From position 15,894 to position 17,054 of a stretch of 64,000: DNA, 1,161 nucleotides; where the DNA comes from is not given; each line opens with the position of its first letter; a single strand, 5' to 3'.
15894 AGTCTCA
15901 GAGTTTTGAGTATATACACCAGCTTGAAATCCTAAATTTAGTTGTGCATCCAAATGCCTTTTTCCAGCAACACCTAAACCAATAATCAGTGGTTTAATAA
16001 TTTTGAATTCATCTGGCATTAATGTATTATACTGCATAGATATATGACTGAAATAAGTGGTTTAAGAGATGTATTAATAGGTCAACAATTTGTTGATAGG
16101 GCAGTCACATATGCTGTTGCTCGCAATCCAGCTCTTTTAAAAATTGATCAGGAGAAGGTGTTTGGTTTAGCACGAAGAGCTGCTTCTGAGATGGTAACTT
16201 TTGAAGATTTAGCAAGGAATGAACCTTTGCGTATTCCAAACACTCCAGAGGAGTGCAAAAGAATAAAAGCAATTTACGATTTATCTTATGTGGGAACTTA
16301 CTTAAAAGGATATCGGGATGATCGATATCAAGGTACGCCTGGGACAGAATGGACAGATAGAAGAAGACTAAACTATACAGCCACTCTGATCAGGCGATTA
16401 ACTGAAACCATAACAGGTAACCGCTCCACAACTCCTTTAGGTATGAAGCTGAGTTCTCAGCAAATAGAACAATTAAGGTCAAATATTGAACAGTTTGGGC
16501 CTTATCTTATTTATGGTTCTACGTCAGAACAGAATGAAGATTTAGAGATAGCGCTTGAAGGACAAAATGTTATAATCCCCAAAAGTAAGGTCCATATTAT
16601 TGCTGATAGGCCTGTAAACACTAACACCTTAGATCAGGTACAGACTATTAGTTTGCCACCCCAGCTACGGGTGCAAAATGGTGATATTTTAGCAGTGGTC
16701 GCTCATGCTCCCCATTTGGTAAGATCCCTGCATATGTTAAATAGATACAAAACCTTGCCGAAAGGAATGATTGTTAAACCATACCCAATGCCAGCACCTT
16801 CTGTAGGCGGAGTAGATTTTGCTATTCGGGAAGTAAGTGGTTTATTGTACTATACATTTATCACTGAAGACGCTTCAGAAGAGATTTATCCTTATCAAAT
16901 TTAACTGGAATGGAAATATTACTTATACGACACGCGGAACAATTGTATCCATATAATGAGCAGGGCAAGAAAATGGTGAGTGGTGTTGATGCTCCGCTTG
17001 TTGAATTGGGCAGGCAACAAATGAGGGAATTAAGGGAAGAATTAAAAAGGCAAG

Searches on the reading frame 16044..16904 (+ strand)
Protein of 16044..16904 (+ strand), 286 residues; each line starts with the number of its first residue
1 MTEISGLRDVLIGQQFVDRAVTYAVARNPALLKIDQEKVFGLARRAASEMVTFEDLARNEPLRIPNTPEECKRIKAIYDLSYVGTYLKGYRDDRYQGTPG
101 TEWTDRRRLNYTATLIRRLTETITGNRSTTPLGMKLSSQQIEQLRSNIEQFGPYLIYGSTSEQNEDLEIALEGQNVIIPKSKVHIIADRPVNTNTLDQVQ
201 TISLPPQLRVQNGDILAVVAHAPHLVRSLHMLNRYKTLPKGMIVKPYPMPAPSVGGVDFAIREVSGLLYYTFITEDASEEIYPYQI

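Call 4: search_protein_families(library=pfam, proteins=[window:16044-16904:+], max_evalue=0.01)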
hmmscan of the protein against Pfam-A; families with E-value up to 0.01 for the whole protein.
window:16044-16904:+ (286 aa): 0 families

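Call 5: search_protein_families(library=ncbifam, proteins=[window:16044-16904:+], max_evalue=0.01)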
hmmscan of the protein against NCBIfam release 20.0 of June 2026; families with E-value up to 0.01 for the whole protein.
window:16044-16904:+ (286 aa): 1 family
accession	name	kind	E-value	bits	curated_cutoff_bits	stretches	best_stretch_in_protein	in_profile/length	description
NF035939.1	TIM_EboE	equivalog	0.0021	16.9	250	1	102-172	95-171/379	metabolite traffic protein EboE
